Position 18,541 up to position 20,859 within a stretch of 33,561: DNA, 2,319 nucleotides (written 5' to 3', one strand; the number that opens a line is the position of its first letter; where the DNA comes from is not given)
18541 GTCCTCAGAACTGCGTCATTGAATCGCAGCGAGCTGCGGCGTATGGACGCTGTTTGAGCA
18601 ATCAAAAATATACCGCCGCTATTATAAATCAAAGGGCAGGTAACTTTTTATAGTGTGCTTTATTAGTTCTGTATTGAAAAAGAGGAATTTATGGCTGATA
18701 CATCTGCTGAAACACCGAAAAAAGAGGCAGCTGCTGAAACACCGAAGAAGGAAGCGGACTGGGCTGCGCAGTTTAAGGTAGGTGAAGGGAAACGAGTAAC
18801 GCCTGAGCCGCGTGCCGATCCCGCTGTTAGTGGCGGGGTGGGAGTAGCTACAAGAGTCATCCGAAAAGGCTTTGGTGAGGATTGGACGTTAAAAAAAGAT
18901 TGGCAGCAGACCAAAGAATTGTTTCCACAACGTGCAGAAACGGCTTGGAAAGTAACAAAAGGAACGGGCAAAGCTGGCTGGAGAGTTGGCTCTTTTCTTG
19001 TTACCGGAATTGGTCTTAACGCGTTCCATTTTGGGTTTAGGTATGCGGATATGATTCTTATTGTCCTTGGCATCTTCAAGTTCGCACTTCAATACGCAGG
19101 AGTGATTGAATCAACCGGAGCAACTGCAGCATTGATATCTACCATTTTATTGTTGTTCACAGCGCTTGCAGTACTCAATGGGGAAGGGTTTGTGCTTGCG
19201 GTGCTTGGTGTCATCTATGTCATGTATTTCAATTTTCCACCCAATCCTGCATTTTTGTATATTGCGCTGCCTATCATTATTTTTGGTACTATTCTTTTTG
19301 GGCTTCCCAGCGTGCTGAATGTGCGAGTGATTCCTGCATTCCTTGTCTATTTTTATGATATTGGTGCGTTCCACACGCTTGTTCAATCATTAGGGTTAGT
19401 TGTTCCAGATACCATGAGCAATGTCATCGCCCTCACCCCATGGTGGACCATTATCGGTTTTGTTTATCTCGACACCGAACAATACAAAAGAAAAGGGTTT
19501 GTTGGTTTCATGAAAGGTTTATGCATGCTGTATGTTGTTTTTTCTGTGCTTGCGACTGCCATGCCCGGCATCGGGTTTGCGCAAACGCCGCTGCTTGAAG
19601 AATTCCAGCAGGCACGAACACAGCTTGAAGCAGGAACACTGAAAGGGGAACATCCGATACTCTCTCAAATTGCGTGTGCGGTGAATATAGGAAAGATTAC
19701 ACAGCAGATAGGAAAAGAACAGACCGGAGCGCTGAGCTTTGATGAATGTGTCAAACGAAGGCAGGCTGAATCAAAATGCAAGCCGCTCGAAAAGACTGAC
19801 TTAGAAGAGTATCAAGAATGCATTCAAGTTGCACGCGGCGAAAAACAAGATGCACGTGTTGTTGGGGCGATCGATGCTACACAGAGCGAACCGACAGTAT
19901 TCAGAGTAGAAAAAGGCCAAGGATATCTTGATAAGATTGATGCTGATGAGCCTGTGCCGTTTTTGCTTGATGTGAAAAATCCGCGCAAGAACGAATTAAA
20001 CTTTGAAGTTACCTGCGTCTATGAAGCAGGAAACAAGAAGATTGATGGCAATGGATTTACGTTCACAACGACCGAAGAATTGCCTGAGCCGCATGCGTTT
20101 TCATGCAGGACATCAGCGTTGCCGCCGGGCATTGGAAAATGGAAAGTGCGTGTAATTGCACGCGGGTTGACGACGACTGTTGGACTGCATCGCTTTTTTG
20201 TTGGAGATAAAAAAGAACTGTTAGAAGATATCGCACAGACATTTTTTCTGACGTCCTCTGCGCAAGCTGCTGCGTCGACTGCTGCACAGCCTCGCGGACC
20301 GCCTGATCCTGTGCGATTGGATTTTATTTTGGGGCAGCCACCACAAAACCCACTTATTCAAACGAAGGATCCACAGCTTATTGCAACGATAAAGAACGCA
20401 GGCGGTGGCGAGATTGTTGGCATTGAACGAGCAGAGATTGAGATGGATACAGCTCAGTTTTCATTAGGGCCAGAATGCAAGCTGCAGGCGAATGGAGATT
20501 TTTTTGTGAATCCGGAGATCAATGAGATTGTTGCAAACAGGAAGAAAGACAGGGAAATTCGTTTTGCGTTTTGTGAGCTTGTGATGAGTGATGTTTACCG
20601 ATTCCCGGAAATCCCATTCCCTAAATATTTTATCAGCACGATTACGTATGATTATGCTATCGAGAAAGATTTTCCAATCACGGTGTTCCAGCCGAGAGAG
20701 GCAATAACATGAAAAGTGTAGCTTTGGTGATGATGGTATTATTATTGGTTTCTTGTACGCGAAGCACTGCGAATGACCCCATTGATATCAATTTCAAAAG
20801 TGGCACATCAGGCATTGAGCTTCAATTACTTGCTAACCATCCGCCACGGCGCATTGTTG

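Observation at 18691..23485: Four-gene cluster: a polytopic membrane protein plus three lipobox paralogs sharing one unassigned, disulfide-marked two-domain module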

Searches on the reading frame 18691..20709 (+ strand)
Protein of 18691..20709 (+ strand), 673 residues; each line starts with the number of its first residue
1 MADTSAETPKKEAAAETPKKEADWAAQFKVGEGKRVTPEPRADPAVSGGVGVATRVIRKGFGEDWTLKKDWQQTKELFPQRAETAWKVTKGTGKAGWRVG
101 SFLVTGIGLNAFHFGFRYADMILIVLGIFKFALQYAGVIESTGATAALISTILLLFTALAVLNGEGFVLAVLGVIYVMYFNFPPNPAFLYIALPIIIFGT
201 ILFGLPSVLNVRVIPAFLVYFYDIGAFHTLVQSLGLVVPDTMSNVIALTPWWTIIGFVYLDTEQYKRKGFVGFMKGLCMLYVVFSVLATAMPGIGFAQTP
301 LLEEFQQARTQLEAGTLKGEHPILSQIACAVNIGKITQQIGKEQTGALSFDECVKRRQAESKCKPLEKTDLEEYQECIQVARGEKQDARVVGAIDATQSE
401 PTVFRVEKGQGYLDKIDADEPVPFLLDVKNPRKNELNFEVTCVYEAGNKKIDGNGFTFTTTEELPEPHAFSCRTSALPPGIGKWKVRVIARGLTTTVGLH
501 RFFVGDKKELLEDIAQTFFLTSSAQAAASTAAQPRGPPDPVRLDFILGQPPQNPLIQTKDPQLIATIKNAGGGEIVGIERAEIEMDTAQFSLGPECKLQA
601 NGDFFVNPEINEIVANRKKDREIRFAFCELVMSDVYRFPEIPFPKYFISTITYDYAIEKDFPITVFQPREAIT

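Call 5: search_protein_families(library=pfam, proteins=[window:18691-20709:+], max_evalue=1)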
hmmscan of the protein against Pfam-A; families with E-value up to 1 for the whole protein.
window:18691-20709:+ (673 aa): 0 families

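Call 6: search_protein_families(library=ncbifam, proteins=[window:18691-20709:+], max_evalue=1)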
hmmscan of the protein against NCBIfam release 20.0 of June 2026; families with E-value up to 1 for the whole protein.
window:18691-20709:+ (673 aa): 0 families

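Call 9: find_homologous_proteins(query=window:18691-20709:+)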
Query window:18691-20709:+ (673 aa): 3 proteins with E <= 0.001 among 8000 candidates.
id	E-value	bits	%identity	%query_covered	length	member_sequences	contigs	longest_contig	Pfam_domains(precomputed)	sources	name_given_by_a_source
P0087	0.0e+0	1533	100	100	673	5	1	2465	-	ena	-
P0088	4.6e-209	714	55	90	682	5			-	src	-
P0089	1.3e-181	623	48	95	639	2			-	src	-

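Call 21: search_protein_representatives(protein=window:18691-20709:+)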
Query: 673 residues. Proteins with E-value up to 0.001 (for the whole library): 155; up to 1e-10: 119; up to 1e-30: 10. The best 150 are listed.
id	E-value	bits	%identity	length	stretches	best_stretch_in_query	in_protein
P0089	4.3e-182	623.1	54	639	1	92-672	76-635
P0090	5.8e-76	272.4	36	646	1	114-668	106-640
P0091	9.9e-61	222.1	34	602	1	98-665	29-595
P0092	2.6e-55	204.2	35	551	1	182-666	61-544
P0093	6.1e-45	169.9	35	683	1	211-666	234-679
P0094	2.0e-38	148.4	31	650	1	93-665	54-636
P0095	1.0e-33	132.8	29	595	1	87-665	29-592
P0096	3.5e-32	127.8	37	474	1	216-474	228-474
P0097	2.8e-31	124.8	27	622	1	144-663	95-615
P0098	3.3e-31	124.5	30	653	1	120-664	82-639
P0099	6.7e-30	120.2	30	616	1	119-658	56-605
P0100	3.1e-29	118.0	30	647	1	82-601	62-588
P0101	2.6e-28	115.0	26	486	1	216-665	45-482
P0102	3.9e-28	114.4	26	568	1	109-598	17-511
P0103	5.6e-28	113.9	28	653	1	120-665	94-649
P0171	5.9e-16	74.1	24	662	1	41-659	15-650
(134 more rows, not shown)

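Call 38: predict_structure(alignment_id=A3)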
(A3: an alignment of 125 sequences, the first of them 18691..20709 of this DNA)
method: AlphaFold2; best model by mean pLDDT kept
length: 673 residues; sequences in the alignment: 125
mean_pLDDT: 79.8   pTM: 0.57
mean pLDDT of the five models: 79.8, 79.5, 79.1, 79.0, 78.6
residues with pLDDT >= 90: 377; 70-90: 110; 50-70: 65; < 50: 121
segments of 3 or more residues with pLDDT < 50: 1-8, 10-109, 294-300, 390-392
pLDDT, mean of each block of 10 residues (from residue 1): 40 40 42 35 33 32 37 40 37 41 46 69 96 93 89 95 89 86 57 69 66 88 83 74 87 95 93 93 82 47 60 65 89 84 74 92 92 92 72 70 97 96 97 96 98 96 89 96 98 97 96 93 92 95 97 97 98 97 97 97 96 95 98 97 96 98 92 63
secondary structure, 60 per line:
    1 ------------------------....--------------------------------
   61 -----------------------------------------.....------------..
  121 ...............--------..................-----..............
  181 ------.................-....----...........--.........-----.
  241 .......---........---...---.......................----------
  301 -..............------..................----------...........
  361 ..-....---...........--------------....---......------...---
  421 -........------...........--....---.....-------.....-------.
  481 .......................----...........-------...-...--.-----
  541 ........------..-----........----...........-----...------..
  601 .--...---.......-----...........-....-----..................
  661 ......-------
elements in order (helices of 4 or more, strands of 3 or more residues): H25-28 H102-106 H119-135 H144-161 H167-180 H187-203 H205-208 H213-223 H226-234 H240-247 H251-258 H268-290 H302-315 H322-339 H350-362 H364-367 H371-381 H396-399 E403-408 E415-417 E422-429 E436-446 E449-452 E456-460 E468-472 E480-503 H508-518 E541-548 E562-569 E574-584 E590-592 E599-601 E604-606 H610-616 E622-632 H634-637 E643-666

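Call 41: fold_search(model_id=the predicted structure, library=pdb)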
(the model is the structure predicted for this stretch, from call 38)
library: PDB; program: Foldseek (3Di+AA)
matches with E <= 10: 1914; with E <= 0.001: 17
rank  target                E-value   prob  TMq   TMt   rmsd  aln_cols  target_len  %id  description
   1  7tvz_E                1.9e-05  0.99  0.11  0.11  27.6       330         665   11  Cryo-EM structure of human band 3-protein 4.2 complex in diagonal conformation (released 2022-06-08)
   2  8jrv_A                3.4e-05  0.90  0.10  0.16  25.7       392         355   10  Cryo-EM structure of the glucagon receptor bound to glucagon and beta-arrestin 1 (released 2023-08-16)
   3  8cs9_X                4.2e-05  0.99  0.11  0.11  27.5       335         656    9  Composite reconstruction of Class 1 of the erythrocyte ankyrin-1 complex (released 2022-07-20)
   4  8jru_A                6.7e-05  0.95  0.10  0.18  27.3       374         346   10  Cryo-EM structure of the glucagon receptor bound to beta-arrestin 1 in ligand-free state (released 2023-08-16)
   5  7uzs                  9.1e-05  0.99  0.11  0.11  28.9       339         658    9  Protein 4.2 (local refinement from consensus reconstruction of ankyrin complex classes) (released 2022-07-20)
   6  4rtd                  1.0e-04  0.97  0.10  0.06  23.6       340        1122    8  Escherichia coli alpha-2-macroglobulin activated by porcine elastase (released 2015-07-15)
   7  8csw                  1.7e-04  0.96  0.11  0.11  28.8       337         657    9  Local refinement of protein 4.2 in Class 2 of erythrocyte ankyrin-1 complex (released 2022-07-20)
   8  8tio_A                1.9e-04  0.90  0.10  0.20  25.9       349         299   10  Human ACKR3 with C tail extended by 12 glycines phosphorylated by GRK5 in complex with Arrestin2 reconstructed without (released 2025-01-22)
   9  5mhl_B                2.1e-04  0.85  0.10  0.09  30.0       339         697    8  FXIIIa in complex with the inhibitor Mi0621 (released 2017-12-20)
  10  7akk_E                3.7e-04  0.82  0.10  0.12  22.9       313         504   11  Structure of a complement factor-receptor complex (released 2022-04-13)
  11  8gp3_A                3.7e-04  0.69  0.09  0.15  26.5       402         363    9  Structure of beta-arrestin1 in complex with a phosphopeptide corresponding to the human C-X-C chemokine receptor type  (released 2023-05-17)
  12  7f1w_A                3.9e-04  0.75  0.10  0.16  25.9       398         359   10  X-ray crystal structure of visual arrestin complexed with inositol hexaphosphate (released 2021-10-27)
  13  8tii_A                4.9e-04  0.69  0.09  0.18  26.2       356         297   10  Human ACKR3 phosphorylated by GRK2 in complex with Arrestin2 in nanodisc (released 2025-01-22)
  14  3s3s_A                7.8e-04  0.85  0.11  0.11  24.0       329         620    5  Transglutaminase 2 in complex with a novel inhibitor (released 2012-06-06)
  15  4kkq_B                8.6e-04  0.63  0.09  0.22  19.9       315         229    7  Crystal structure of Vibrio cholerae RbmA (crystal form 1) (released 2013-05-22)
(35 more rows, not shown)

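Call 49: find_encoding_contigs(protein=P0094, flank=8000, max_places=1)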
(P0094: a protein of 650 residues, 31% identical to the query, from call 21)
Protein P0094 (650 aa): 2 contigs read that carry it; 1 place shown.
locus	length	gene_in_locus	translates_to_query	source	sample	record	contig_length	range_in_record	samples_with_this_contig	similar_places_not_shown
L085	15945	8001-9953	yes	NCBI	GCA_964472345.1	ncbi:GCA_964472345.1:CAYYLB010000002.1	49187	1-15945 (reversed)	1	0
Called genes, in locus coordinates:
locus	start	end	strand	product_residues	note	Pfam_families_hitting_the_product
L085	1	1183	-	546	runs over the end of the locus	PF18262:PhetRS_B1 (weak), PF03484:B5, PF17759:tRNA_synthFbeta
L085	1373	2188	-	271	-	-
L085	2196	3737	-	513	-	PF10771:DUF2582 (faint), PF01409:tRNA-synt_2d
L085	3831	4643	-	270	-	PF01978:TrmB, PF11495:TrmB_EBD_N (weak), PF24217:DUF7436 (weak)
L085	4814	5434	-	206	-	PF13549:ATP-grasp_5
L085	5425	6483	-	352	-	PF26356:Pelota_N, PF03464:eRF1_2, PF03465:eRF1_3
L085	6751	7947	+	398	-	-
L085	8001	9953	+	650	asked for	-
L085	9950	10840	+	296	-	-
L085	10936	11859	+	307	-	-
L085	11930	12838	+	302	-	-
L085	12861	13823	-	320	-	PF03215:Rad17 (faint), PF05496:RuvB_N (weak), PF13177:DNA_pol3_delta2 (weak), PF00004:AAA, PF08542:Rep_fac_C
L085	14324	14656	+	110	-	-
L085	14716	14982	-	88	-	PF05239:PRC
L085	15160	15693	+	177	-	PF02778:tRNA_int_endo_N, PF01974:tRNA_int_endo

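Call 50: find_encoding_contigs(protein=P0103, flank=8000, max_places=1)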
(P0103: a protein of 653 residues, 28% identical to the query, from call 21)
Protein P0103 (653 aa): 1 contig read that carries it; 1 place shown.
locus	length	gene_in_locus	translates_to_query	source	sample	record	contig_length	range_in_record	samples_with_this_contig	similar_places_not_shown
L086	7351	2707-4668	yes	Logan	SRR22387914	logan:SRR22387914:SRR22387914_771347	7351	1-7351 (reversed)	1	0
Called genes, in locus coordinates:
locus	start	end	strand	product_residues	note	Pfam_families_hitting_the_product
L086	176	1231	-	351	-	PF26356:Pelota_N, PF03464:eRF1_2, PF03465:eRF1_3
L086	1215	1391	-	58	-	-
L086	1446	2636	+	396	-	-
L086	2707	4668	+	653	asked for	-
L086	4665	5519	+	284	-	-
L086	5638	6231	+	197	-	-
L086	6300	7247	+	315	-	PF01210:NAD_Gly3P_dh_N, PF02558:ApbA (weak), PF03807:F420_oxidored (faint), PF07479:NAD_Gly3P_dh_C, PF20618:GPD_NAD_C_bact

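Call 51: find_encoding_contigs(protein=P0171, flank=8000, max_places=1)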
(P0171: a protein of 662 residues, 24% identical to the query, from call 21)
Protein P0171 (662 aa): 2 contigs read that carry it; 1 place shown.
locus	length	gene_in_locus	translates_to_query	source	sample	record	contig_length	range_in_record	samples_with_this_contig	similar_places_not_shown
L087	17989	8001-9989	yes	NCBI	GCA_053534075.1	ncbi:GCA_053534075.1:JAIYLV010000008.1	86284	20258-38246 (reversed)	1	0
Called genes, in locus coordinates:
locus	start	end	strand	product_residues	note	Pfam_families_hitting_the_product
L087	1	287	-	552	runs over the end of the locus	PF18262:PhetRS_B1 (faint), PF03484:B5, PF17759:tRNA_synthFbeta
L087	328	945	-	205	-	PF04893:Yip1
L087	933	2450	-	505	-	PF01409:tRNA-synt_2d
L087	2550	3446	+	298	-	-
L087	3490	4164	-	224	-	-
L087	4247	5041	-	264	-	PF01978:TrmB, PF11495:TrmB_EBD_N (weak)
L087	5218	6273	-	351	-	PF26356:Pelota_N, PF03464:eRF1_2, PF03465:eRF1_3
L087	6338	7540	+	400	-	-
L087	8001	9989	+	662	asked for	-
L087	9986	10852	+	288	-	-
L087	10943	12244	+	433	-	PF00404:Dockerin_1 (faint)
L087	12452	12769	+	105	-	PF01909:NTP_transf_2, PF18765:Polbeta (weak)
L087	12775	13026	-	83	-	PF00462:Glutaredoxin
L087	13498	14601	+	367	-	PF00933:Glyco_hydro_3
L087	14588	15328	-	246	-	PF13230:GATase_4, PF13522:GATase_6 (weak)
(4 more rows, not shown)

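Call 55: search_solved_structures(query=A3, max_evalue=10)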
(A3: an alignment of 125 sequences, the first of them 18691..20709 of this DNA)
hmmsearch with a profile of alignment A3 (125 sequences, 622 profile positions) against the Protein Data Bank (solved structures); distinct sequences matched with E-value up to 10: 16.
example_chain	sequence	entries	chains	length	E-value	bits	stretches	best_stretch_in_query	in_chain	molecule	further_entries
7lzh_A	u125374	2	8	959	0.44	12.1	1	155-233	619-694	Glutamate receptor 3.4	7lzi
9u9h_B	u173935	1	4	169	0.47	12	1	62-135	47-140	Mature 21 kDa protein OPG144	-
5iws_A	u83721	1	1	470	0.5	11.9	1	62-182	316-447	Protein-N(Pi)-phosphohistidine-sugar phosphotransferase (Enzyme II of the phosphotransfera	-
6bvg_A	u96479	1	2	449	0.65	11.6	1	62-182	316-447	Protein-N(Pi)-phosphohistidine-sugar phosphotransferase (Enzyme II of the phosphotransfera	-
3t1c_A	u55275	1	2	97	1.3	10.5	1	79-142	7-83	Potassium channel protein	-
9lle_O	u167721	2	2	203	1.5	10.4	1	57-120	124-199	De novo designed GPCR exoframe modulator targeting TM1/2/4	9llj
7tm3_B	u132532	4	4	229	1.9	10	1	27-114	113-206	Nascent chain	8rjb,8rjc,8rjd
3tcu_A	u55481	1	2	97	2.6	9.6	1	79-142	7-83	Potassium channel protein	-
8ctn_A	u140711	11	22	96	2.7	9.5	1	80-142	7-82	Potassium channel protein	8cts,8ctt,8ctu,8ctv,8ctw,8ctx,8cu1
6dz1_A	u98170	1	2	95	2.8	9.5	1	80-142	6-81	Potassium channel protein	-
3ouf_A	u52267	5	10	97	3.3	9.2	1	79-142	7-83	Potassium channel protein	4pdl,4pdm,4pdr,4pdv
3t4z_A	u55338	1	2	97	3.5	9.1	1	79-142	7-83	Potassium channel protein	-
7tut_B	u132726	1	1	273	4.1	8.9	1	31-125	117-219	Nascent chain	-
3t4d_A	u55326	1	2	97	4.4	8.8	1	79-142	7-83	Potassium channel protein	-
7xdi_A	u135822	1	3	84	5.7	8.4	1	183-234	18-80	VP1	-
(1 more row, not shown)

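Call 68: search_protein_families(library=pfam, alignment_id=A2, max_evalue=1)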
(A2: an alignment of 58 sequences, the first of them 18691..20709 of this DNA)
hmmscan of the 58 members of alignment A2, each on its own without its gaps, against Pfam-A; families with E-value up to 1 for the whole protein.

A. member 1, window:18691-20709:+ (673 aa): 0 families

B. families by the number of members that match (of 58 scanned): 42 families (the first 25 are shown)
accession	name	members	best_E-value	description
PF24297.1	DUF7481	1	0.00087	Family of unknown function (DUF7481)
PF20044.4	DUF6446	1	0.0045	Family of unknown function (DUF6446)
PF09271.16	LAG1-DNAbind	1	0.0047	LAG1, DNA binding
PF06398.17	Pex24p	1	0.007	Integral peroxisomal membrane peroxin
PF04669.19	PBDC1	1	0.013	PBDC1 protein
PF19779.4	DUF6264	1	0.019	Family of unknown function (DUF6264)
PF05437.17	AzlD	1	0.021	Branched-chain amino acid transport protein (AzlD)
PF19529.4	DUF6057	1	0.021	Family of unknown function (DUF6057)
PF07226.16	DUF1422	1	0.023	Protein of unknown function (DUF1422)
PF01484.22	Col_cuticle_N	1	0.035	Nematode cuticle collagen N-terminal domain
PF03732.24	Retrotrans_gag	1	0.053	Retrotransposon gag protein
PF11711.13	Tim54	1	0.06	Inner membrane protein import complex subunit Tim54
PF12986.12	DUF3870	1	0.072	Domain of unknown function (DUF3870)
PF14073.11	Cep57_CLD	1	0.079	Centrosome localisation domain of Cep57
PF19893.4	DUF6366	1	0.079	Family of unknown function (DUF6366)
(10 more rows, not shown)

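Call 80: search_protein_families(library=phrogs, proteins=[window:18691-20709:+], max_evalue=0.01)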
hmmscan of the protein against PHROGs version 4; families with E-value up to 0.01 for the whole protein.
window:18691-20709:+ (673 aa): 0 families

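Call 81: search_protein_families(library=padloc, proteins=[window:18691-20709:+], max_evalue=0.01)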
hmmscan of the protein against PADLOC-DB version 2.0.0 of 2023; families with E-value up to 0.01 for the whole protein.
window:18691-20709:+ (673 aa): 0 families
